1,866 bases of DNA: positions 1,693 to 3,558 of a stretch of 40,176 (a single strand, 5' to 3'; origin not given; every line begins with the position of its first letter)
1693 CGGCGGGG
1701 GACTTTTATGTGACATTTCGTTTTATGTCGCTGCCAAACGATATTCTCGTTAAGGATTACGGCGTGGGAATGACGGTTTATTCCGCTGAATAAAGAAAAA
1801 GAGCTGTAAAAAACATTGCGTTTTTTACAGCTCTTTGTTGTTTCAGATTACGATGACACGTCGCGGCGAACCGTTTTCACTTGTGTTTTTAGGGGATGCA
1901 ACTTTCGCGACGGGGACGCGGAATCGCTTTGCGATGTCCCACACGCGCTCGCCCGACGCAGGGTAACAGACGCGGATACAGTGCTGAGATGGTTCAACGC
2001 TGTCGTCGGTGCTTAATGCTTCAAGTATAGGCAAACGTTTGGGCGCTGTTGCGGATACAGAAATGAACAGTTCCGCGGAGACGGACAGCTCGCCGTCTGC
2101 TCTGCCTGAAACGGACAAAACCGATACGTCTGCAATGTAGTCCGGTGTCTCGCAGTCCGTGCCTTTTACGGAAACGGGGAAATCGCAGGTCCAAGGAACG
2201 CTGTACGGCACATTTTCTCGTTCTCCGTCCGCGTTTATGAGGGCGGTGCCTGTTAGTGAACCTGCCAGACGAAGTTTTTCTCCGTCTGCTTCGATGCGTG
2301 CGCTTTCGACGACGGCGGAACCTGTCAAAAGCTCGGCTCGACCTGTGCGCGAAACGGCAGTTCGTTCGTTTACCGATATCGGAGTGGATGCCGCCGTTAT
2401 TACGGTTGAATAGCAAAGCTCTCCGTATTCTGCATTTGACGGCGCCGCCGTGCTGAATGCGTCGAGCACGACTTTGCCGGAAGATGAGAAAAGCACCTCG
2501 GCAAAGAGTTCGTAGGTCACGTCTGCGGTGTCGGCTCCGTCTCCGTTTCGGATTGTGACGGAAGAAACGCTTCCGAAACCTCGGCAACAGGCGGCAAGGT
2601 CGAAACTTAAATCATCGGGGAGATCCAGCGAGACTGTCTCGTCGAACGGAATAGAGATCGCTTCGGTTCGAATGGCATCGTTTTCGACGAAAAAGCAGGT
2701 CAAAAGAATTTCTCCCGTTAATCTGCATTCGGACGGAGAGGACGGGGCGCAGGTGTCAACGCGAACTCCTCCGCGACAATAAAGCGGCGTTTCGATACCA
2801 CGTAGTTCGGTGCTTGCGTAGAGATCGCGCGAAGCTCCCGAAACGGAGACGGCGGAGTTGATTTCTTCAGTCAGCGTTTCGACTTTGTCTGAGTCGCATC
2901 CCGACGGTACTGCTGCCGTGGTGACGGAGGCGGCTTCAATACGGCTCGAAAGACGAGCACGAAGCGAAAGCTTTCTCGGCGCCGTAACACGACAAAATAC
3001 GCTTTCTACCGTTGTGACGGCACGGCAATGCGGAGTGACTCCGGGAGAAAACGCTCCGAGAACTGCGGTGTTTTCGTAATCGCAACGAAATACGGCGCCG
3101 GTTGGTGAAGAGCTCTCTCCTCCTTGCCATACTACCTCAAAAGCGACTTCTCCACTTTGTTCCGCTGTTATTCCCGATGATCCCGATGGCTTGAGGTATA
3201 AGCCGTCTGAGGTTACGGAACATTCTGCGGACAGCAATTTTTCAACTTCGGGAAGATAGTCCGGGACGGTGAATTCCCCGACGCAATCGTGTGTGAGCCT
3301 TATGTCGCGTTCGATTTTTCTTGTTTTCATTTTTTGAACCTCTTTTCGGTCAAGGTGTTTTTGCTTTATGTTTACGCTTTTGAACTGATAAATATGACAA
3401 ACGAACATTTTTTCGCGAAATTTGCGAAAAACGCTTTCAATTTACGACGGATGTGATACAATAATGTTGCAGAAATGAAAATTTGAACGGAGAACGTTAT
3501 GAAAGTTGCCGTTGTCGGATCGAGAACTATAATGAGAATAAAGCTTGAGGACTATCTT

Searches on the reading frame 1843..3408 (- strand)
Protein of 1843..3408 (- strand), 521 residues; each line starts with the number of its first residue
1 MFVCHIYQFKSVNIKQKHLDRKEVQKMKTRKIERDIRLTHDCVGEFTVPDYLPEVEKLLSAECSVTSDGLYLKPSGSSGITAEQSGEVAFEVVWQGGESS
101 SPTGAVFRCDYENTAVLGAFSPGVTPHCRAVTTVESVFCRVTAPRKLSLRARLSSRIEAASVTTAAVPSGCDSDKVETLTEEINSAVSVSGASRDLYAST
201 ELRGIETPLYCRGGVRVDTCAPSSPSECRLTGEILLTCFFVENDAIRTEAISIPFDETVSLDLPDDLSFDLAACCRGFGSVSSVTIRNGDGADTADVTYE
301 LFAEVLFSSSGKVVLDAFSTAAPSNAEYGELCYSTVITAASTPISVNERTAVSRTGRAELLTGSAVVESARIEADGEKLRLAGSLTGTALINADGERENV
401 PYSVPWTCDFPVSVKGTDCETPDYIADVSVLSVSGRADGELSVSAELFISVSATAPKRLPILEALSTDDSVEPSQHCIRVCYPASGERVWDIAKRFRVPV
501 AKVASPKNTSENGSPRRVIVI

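Call 5: search_protein_families(library=pfam, proteins=[window:1843-3408:-], max_evalue=0.01)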
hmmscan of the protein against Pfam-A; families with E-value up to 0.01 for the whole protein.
window:1843-3408:- (521 aa): 0 families

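Call 6: search_protein_families(library=ncbifam, proteins=[window:1843-3408:-], max_evalue=0.001)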
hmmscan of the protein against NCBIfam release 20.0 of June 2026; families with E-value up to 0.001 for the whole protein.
window:1843-3408:- (521 aa): 0 families

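Call 40: search_solved_structures(query=window:1843-3405:-, max_evalue=1)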
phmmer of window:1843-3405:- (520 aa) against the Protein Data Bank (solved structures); distinct sequences matched with E-value up to 1: 2.
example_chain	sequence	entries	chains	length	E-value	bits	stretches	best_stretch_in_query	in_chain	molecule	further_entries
3pz5_A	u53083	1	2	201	0.94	11.3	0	447-507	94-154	Leucyl-tRNA synthetase subunit alpha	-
3kye_A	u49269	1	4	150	0.96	11.3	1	262-310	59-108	Roadblock/LC7 domain, Robl_LC7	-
